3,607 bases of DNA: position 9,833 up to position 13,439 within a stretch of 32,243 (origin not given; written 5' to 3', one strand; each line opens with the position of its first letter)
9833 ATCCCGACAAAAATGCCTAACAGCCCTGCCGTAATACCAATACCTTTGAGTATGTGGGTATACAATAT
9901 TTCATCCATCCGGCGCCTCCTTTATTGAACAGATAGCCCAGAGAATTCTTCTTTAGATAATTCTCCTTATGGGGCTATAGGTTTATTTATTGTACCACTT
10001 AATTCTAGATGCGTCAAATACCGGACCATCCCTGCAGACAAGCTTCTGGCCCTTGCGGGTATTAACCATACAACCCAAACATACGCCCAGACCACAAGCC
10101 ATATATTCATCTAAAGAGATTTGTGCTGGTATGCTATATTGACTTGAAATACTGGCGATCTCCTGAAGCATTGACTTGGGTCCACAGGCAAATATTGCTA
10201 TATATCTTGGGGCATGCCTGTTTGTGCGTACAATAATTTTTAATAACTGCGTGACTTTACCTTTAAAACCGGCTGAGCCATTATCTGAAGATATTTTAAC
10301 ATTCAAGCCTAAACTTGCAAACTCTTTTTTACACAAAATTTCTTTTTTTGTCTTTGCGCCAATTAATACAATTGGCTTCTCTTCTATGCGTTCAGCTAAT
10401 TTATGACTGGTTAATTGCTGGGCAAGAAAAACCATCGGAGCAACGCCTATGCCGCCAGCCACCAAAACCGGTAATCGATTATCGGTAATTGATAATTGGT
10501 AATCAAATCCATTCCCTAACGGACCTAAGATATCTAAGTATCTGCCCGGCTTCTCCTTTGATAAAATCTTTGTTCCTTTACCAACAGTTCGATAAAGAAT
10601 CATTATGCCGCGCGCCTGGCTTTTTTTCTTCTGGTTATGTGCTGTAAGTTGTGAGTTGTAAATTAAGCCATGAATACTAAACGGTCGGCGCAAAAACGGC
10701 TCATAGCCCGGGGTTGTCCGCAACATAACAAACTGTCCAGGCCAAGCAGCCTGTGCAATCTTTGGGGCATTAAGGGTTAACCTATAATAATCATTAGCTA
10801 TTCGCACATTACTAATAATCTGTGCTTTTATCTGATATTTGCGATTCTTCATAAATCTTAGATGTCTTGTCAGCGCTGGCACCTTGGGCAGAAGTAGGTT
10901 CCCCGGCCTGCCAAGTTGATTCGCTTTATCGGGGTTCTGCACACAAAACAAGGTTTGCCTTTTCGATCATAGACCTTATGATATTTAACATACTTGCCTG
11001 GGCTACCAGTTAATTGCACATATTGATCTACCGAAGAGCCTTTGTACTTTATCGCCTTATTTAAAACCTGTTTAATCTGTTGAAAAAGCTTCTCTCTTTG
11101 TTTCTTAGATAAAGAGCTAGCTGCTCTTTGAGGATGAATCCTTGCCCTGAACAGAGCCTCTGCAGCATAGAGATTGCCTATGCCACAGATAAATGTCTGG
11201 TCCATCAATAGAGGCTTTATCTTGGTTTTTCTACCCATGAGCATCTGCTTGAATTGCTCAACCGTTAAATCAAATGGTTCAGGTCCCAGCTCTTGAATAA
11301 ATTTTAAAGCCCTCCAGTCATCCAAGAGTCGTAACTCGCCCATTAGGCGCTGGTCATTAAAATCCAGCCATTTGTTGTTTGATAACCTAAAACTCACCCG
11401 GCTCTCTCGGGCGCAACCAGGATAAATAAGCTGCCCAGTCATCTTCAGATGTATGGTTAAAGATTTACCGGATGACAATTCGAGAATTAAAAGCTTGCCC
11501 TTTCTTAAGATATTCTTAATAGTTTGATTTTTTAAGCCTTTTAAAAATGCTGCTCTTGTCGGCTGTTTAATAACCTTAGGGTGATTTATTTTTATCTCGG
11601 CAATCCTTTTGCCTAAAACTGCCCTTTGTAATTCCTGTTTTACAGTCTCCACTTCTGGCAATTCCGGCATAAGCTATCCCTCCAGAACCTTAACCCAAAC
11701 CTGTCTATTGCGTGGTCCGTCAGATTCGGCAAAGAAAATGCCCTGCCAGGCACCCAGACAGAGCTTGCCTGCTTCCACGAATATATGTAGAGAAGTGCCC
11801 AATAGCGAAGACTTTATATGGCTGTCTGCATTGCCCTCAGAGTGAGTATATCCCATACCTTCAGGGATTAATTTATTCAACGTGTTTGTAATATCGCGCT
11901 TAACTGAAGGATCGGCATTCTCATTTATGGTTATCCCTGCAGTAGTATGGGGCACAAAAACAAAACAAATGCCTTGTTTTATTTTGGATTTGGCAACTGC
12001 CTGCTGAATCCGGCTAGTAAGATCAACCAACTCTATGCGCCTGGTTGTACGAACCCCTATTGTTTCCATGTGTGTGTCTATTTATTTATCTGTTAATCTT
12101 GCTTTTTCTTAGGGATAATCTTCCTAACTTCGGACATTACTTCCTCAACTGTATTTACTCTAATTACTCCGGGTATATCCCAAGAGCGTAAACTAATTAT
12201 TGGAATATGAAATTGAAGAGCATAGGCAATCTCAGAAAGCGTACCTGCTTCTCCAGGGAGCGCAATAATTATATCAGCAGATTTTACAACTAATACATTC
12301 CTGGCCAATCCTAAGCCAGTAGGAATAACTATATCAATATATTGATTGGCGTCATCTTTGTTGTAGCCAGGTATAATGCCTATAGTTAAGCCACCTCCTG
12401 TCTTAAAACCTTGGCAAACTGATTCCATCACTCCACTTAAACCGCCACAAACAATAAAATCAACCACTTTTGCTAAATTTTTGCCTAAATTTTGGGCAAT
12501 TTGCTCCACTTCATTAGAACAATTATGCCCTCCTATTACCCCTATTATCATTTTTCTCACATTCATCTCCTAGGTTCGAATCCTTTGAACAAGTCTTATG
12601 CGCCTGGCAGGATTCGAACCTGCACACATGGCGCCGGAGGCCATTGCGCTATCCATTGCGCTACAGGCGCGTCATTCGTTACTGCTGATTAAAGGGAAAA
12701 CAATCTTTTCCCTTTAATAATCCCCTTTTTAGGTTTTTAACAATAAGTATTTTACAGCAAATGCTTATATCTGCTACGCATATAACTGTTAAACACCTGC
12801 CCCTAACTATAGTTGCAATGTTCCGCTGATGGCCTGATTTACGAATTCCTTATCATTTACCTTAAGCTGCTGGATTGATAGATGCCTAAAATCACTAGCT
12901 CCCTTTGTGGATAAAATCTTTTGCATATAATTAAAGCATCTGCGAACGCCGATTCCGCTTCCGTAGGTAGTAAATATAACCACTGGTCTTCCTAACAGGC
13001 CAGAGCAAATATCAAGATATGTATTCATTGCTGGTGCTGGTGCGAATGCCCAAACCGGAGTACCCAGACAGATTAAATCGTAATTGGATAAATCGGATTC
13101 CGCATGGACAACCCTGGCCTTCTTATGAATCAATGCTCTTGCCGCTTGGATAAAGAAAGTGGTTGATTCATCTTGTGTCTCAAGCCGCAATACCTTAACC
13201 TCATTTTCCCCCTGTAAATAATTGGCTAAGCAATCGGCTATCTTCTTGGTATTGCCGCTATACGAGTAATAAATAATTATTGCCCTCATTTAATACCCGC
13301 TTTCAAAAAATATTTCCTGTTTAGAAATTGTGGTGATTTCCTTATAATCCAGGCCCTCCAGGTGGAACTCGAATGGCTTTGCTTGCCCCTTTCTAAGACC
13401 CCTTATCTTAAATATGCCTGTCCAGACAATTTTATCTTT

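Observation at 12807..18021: PyrR-led pyrimidine operon continues without a break into a nuclease module (Mut7-C, EndoQ, 94-aa orphan, flavodoxin)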

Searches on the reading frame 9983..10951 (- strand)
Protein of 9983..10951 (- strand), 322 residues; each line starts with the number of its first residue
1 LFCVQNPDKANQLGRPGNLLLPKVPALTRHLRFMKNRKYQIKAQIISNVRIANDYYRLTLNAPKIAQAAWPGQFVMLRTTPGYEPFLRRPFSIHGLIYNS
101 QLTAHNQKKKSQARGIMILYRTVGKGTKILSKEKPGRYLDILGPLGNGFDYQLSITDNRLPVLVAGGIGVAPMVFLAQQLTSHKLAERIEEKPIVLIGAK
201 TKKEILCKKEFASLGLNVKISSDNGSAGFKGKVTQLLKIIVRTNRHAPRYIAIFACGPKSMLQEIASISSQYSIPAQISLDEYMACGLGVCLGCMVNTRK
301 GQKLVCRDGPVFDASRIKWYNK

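Call 10: search_protein_families(library=ncbifam, proteins=[window:9983-10951:-], max_evalue=0.01)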
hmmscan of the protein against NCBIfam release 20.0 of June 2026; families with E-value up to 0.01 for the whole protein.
window:9983-10951:- (322 aa): 19 families
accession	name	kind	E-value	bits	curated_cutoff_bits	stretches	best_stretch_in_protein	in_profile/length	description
NF000798.0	PRK00054.1-3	equivalog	1.6e-52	178.6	219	1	41-317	6-242/244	dihydroorotate dehydrogenase electron transfer subunit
NF000799.0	PRK00054.1-4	equivalog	7.1e-50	169.5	314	1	42-316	6-255/258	dihydroorotate dehydrogenase electron transfer subunit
NF004862.0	PRK06222.1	subfamily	2.7e-43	148.5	220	1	44-320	3-251/281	sulfide/dihydroorotate dehydrogenase-like FAD/NAD-binding protein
NF009414.0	PRK12778.1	equivalog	6.5e-42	143.7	1103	1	44-319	3-250/752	bifunctional dihydroorotate dehydrogenase B NAD binding subunit/NADPH-dependent glutamate synthase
NF000796.0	PRK00054.1-1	equivalog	3.3e-41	141.2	224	1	71-317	31-235/254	dihydroorotate dehydrogenase electron transfer subunit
NF000797.0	PRK00054.1-2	equivalog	1.1e-40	139.6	270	1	43-316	17-264/267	dihydroorotate dehydrogenase electron transfer subunit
NF009413.0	PRK12775.1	equivalog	3e-23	81.6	1895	1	55-318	14-249/1006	putative trifunctional 2-polyprenylphenol hydroxylase/glutamate synthase subunit beta/ferritin domain-containing protein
NF009415.0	PRK12779.1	equivalog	1.3e-22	79.6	1519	1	40-319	648-920/944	putative bifunctional glutamate synthase subunit beta/2-polyprenylphenol hydroxylase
NF006220.0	PRK08345.1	subfamily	1.1e-20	74.1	395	1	114-313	70-283/294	cytochrome-c3 hydrogenase subunit gamma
TIGR02911.1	sulfite_red_B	equivalog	1.1e-18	67.3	288.6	1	117-316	60-255/261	anaerobic sulfite reductase subunit AsrB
NF040835.1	sulfhyd_HydG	equivalog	1.3e-17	64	650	1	118-313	82-280/292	NADPH-dependent hydrogenase/sulfhydrogenase 1 subunit gamma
NF004470.0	PRK05802.1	equivalog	1.4e-16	60.4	313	1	35-302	60-309/330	sulfide/dihydroorotate dehydrogenase-like FAD/NAD-binding protein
NF040830.1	sulfhyd_ShyC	equivalog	1.6e-15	57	600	1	115-313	67-277/288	NAD(P)-dependent hydrogenase/sulfhydrogenase 2 subunit gamma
NF045803.1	MethMoxFADbindMmoC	equivalog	1.2e-10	40.7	500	1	24-278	91-334/343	aromatic/alkene monooxygenase hydroxylase FAD-binding subunit MmoC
NF040810.1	BenC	equivalog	2.2e-07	30.3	430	1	111-274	159-320/333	benzoate 1,2-dioxygenase electron transfer component BenC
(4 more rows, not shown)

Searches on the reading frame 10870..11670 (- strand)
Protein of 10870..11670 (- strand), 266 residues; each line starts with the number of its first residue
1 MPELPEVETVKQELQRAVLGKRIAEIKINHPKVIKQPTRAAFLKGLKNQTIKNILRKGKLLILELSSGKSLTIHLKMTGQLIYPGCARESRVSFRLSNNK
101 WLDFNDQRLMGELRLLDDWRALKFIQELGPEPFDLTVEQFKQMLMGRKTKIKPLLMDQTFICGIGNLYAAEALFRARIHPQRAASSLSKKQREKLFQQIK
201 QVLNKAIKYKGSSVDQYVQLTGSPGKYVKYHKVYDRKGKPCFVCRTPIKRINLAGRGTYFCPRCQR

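Call 5: search_protein_families(library=pfam, proteins=[window:10870-11670:-], max_evalue=0.01)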
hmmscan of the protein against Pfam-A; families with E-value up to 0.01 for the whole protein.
window:10870-11670:- (266 aa): 4 families
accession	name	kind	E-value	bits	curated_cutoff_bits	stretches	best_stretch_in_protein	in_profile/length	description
PF01149.29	Fapy_DNA_glyco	-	7.1e-30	104.5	25.5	1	1-112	1-116/117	Formamidopyrimidine-DNA glycosylase N-terminal domain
PF06831.19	H2TH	-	6e-28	97.1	34.7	1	128-215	1-90/93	Formamidopyrimidine-DNA glycosylase H2TH domain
PF06827.20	zf-FPG_IleRS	-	1.2e-10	41.4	21.3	1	238-265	1-28/30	Zinc finger found in FPG and IleRS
PF05833.16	NFACT_N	-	7.6e-07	28.7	31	1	129-208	167-245/456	NFACT N-terminal and middle domains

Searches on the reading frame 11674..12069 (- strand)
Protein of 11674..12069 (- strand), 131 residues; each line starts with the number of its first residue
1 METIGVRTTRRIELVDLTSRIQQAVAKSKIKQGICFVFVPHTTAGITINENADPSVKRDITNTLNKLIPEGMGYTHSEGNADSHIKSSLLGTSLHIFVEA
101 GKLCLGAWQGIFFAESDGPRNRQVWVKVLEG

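Call 5: search_protein_families(library=pfam, proteins=[window:11674-12069:-], max_evalue=0.01)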
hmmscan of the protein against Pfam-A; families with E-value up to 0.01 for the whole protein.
window:11674-12069:- (131 aa): 1 family
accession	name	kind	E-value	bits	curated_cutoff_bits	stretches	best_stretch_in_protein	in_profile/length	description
PF01894.22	UPF0047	-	6.2e-45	152.6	27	1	16-128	1-117/117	Uncharacterised protein family UPF0047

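Call 10: search_protein_families(library=ncbifam, proteins=[window:11674-12069:-], max_evalue=0.01)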
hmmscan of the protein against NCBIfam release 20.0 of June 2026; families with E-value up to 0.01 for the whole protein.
window:11674-12069:- (131 aa): 1 family
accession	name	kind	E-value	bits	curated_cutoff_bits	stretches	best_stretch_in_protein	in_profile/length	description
TIGR00149.1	TIGR00149_YjbQ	hypoth_equivalog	1.8e-50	170.1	67.75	1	4-129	3-130/132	secondary thiamine-phosphate synthase enzyme YjbQ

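Call 74: search_protein_families(library=padloc, proteins=[window:11674-12069:-], max_evalue=0.01)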
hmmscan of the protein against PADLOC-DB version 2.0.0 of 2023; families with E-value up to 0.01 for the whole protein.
window:11674-12069:- (131 aa): 0 families

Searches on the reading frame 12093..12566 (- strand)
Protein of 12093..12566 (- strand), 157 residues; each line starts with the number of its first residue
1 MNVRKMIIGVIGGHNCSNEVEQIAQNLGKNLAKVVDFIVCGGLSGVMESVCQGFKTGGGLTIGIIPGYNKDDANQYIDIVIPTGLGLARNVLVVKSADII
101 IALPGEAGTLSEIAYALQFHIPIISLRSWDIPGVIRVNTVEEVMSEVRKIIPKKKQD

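Call 5: search_protein_families(library=pfam, proteins=[window:12093-12566:-], max_evalue=0.01)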
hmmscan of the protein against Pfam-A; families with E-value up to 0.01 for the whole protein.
window:12093-12566:- (157 aa): 3 families
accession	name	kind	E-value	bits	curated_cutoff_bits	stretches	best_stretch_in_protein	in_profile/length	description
PF18306.6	LDcluster4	-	3.5e-42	144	26.3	1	5-151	1-142/151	SLOG cluster4 family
PF03641.19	Lysine_decarbox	-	9.6e-06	26.3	27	1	47-118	1-74/131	Possible lysine decarboxylase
PF02481.21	DNA_processg_A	-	0.00023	20.9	29.6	1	5-66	44-105/212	DNA recombination-mediator protein A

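Call 10: search_protein_families(library=ncbifam, proteins=[window:12093-12566:-], max_evalue=0.01)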
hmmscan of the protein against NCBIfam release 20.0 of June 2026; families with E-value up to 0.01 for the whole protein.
window:12093-12566:- (157 aa): 3 families
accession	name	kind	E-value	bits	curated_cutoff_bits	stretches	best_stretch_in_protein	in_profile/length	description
TIGR00725.1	TIGR00725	hypoth_equivalog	2.2e-37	127.9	106.9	1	6-128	2-123/159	TIGR00725 family protein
TIGR00730.1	TIGR00730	subfamily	2.5e-10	40.4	96.35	1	15-116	10-116/178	TIGR00730 family Rossman fold protein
NF058542.1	CtkRMPhLog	equivalog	1.3e-07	31.8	300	1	17-114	14-114/177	cytokinin riboside 5'-monophosphate phosphoribohydrolase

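Call 74: search_protein_families(library=padloc, proteins=[window:12093-12566:-], max_evalue=0.01)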
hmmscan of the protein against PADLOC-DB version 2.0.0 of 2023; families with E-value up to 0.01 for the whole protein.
window:12093-12566:- (157 aa): 1 family
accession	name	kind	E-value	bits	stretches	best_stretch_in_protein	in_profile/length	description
PDLC03927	PsyrA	-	0.00018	18.7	1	7-66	133-192/398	-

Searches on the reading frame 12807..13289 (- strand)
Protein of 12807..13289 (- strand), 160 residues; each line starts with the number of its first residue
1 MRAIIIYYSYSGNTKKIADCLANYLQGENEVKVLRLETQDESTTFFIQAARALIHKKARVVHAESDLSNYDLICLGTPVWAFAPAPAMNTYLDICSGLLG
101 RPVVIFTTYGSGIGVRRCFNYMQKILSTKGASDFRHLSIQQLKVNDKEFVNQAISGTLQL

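Call 5: search_protein_families(library=pfam, proteins=[window:12807-13289:-], max_evalue=0.01)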
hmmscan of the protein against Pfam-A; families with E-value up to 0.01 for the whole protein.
window:12807-13289:- (160 aa): 7 families
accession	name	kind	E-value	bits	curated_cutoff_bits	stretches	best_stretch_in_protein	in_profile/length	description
PF12682.12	Flavodoxin_4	-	5.6e-10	39.4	24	1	4-125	3-127/155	Flavodoxin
PF03358.20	FMN_red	-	9.7e-09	35.4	24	1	2-131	2-137/152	NADPH-dependent FMN reductase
PF02525.22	Flavodoxin_2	-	2.2e-07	31.2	27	1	1-148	1-184/198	Flavodoxin-like fold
PF12724.12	Flavodoxin_5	-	5.1e-07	30.5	27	1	4-38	1-33/145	Flavodoxin domain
PF12641.12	Flavodoxin_3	-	4.4e-06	27.1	27.5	1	5-39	2-36/160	Flavodoxin domain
PF00258.30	Flavodoxin_1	-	0.002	18.7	25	1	5-42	1-39/143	Flavodoxin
PF16528.11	Exo84_C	-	0.0063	16.8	32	1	32-70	85-123/205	Exocyst component 84 C-terminal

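Call 10: search_protein_families(library=ncbifam, proteins=[window:12807-13289:-], max_evalue=0.01)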
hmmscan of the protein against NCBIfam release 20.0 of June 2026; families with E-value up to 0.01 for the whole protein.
window:12807-13289:- (160 aa): 14 families
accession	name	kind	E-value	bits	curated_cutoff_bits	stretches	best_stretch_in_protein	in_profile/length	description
NF005501.0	PRK07116.1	subfamily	7.8e-11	41.7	198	1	2-152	5-158/161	flavodoxin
TIGR01753.1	flav_short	equivalog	3e-07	31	123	1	4-42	2-41/140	flavodoxin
TIGR01754.1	flav_RNR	hypoth_equivalog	1.5e-06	28.2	163.8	1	1-34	1-33/140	putative ribonucleotide reductase-associated flavodoxin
NF002999.0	PRK03767.1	equivalog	4.8e-06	26.5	141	1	2-99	3-99/200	NAD(P)H:quinone oxidoreductase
NF006747.0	PRK09271.1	equivalog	8.3e-06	25.6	104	1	1-115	1-100/160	flavodoxin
NF045594.1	flavodox_BilS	equivalog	1.1e-05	25.5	155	1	4-112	2-80/160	flavodoxin family protein BilS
NF038196.1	ferrodoxin_EFR1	subfamily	1.7e-05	25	75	1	5-132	1-101/242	EFR1 family ferrodoxin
NF005216.0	PRK06703.1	subfamily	6.8e-05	23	127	1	1-41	2-43/151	flavodoxin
NF004049.0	PRK05568.1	equivalog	0.00019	21.8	206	0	4-39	5-41/142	flavodoxin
TIGR01755.1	flav_wrbA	equivalog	0.00025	21.1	132.5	1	3-101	3-100/197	NAD(P)H:quinone oxidoreductase type IV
NF005246.0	PRK06756.1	subfamily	0.0015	18.5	130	0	2-39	3-41/148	flavodoxin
NF006736.0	PRK09267.1-2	equivalog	0.0017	18.1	202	0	4-80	5-54/161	flavodoxin FldA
NF008316.0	PRK11104.1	equivalog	0.0024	17.7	142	1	1-68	1-67/177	menaquinone-dependent protoporphyrinogen IX dehydrogenase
NF006738.0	PRK09267.1-4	equivalog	0.0033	17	172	0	2-36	2-37/171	flavodoxin FldA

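Call 74: search_protein_families(library=padloc, proteins=[window:12807-13289:-], max_evalue=0.01)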
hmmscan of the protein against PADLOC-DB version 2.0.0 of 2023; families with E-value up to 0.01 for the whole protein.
window:12807-13289:- (160 aa): 1 family
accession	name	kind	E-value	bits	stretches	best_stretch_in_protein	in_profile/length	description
PDLC01634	Csm6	-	0.00096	17.4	1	3-65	22-84/130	CAS-III; associated_signaling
